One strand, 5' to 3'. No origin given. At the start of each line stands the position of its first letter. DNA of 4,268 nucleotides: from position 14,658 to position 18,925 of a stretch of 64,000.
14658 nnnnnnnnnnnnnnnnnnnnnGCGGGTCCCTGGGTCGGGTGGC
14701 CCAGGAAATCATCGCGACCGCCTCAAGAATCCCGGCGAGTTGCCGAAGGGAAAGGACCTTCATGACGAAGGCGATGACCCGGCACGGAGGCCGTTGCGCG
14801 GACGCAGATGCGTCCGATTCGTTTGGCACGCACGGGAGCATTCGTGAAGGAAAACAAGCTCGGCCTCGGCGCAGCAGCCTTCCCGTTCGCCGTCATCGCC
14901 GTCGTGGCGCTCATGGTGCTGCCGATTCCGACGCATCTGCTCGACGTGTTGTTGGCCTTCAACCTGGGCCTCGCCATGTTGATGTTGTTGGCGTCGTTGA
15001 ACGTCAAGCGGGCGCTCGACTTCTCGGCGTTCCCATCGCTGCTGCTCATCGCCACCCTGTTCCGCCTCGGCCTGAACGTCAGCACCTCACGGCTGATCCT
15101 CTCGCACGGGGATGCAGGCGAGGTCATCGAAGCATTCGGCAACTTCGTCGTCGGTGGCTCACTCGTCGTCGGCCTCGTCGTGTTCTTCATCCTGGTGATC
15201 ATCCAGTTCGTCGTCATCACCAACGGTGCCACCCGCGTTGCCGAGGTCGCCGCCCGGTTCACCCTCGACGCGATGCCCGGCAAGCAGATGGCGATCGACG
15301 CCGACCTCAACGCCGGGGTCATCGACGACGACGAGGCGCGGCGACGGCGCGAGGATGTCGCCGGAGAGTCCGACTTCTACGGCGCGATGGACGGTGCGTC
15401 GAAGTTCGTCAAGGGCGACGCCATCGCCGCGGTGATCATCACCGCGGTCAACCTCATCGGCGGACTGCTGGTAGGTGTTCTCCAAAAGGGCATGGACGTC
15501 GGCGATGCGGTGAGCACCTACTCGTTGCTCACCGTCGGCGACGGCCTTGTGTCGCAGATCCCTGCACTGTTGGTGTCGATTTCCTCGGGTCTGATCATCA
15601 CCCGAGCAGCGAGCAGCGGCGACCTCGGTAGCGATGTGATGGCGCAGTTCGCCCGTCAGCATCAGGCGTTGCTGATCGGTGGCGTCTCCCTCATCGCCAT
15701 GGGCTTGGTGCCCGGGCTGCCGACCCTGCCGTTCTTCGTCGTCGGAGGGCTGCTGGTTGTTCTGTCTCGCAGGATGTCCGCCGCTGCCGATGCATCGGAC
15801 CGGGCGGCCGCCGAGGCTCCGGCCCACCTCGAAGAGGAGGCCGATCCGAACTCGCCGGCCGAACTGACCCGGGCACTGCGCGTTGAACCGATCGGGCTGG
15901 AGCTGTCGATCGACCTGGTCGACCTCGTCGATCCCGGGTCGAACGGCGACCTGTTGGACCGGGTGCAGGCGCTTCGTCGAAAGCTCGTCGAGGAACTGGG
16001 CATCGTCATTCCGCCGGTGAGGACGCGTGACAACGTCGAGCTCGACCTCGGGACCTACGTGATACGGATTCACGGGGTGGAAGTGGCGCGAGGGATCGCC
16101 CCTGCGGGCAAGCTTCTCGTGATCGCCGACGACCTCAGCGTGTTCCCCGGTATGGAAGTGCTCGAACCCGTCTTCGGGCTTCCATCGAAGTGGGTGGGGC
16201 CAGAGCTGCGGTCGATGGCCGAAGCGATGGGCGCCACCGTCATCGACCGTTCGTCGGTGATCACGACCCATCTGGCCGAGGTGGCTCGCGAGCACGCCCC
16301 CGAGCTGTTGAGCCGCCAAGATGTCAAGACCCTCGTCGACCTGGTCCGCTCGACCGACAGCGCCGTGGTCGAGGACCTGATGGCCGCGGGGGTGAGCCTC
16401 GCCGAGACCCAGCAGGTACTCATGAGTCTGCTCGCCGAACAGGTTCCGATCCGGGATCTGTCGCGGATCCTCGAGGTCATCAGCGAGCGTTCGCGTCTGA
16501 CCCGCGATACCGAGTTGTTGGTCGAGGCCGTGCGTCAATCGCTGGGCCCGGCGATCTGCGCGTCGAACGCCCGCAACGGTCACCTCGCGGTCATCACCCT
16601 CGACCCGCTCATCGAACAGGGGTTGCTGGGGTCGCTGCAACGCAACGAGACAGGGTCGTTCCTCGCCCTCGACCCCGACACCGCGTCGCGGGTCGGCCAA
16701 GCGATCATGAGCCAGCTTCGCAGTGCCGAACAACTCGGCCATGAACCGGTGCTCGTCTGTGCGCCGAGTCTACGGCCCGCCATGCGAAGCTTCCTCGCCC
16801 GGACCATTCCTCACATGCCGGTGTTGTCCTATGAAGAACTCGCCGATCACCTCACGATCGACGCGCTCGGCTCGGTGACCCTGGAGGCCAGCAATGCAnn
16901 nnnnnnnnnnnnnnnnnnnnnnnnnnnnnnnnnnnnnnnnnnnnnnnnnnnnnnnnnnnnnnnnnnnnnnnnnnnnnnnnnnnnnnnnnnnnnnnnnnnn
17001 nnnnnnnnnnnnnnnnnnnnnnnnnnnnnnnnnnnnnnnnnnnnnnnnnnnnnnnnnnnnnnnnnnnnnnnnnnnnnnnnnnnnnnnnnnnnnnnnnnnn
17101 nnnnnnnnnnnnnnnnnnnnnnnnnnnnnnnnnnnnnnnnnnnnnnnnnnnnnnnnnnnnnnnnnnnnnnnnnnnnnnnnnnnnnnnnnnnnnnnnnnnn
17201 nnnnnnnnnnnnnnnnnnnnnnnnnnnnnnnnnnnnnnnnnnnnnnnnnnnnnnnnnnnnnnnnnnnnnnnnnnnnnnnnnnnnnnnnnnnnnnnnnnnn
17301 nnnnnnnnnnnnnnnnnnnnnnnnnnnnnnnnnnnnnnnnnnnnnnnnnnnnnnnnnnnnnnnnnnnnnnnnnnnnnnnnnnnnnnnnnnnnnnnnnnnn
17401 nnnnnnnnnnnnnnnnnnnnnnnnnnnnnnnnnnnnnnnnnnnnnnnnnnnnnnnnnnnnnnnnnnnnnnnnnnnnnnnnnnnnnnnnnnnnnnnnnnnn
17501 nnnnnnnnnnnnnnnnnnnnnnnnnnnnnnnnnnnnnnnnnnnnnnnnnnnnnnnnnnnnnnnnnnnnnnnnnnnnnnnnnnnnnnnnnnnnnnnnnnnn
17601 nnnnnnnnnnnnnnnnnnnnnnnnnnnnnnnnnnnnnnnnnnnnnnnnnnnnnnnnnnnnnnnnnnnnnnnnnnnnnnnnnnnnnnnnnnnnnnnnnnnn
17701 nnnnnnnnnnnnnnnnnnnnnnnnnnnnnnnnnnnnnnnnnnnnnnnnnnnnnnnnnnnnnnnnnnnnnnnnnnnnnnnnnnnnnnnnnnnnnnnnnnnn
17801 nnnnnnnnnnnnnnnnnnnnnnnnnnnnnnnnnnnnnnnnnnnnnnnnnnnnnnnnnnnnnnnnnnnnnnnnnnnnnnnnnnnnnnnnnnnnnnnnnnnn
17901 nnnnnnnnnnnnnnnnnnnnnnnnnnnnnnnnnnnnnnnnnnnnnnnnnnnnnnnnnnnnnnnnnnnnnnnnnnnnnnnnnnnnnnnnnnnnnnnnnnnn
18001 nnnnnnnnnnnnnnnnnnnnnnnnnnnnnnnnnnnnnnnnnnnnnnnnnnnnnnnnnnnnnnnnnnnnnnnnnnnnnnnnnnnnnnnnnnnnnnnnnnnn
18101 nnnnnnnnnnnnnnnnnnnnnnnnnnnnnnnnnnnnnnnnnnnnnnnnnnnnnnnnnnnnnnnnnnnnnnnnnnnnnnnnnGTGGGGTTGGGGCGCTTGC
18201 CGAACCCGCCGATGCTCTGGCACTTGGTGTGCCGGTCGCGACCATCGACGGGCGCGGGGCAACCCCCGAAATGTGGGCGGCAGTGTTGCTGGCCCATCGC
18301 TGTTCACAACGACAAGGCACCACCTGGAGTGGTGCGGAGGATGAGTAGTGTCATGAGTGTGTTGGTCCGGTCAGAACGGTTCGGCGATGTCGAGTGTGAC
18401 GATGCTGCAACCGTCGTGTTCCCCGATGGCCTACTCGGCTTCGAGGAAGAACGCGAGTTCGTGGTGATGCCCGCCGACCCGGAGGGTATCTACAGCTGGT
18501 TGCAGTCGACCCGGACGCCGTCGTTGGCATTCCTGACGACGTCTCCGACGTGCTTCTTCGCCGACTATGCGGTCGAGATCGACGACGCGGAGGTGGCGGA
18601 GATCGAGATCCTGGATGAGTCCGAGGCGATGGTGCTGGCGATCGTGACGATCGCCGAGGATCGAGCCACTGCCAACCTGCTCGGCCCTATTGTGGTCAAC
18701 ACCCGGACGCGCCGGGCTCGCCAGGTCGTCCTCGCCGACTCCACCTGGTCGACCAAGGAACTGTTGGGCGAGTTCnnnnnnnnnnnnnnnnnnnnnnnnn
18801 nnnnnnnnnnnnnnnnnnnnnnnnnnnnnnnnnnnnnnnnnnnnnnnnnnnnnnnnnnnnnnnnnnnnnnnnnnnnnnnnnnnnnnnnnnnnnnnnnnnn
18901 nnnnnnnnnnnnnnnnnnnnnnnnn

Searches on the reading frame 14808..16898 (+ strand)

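Call 5: search_protein_families(library=pfam, proteins=[window:14808-16898:+], max_evalue=0.01)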
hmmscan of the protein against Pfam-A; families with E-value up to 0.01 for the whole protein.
window:14808-16898:+ (697 aa): 1 family
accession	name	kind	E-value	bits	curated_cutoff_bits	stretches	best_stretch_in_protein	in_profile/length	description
PF00771.25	FHIPEP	-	3.7e-252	839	29.1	1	32-681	1-655/657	FHIPEP family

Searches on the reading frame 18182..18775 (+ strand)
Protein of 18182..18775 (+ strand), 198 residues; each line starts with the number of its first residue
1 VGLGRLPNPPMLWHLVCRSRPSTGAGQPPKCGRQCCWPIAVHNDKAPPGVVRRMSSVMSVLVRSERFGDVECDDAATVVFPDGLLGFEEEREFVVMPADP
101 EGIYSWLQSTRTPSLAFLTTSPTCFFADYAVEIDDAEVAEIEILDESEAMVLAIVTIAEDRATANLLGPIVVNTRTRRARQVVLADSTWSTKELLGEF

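Call 5: search_protein_families(library=pfam, proteins=[window:18182-18775:+], max_evalue=0.01)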
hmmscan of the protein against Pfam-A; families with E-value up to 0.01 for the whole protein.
window:18182-18775:+ (198 aa): 1 family
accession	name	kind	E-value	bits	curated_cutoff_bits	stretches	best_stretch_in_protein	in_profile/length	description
PF02623.20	FliW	-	1.1e-34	119.2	25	1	80-193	3-120/122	FliW protein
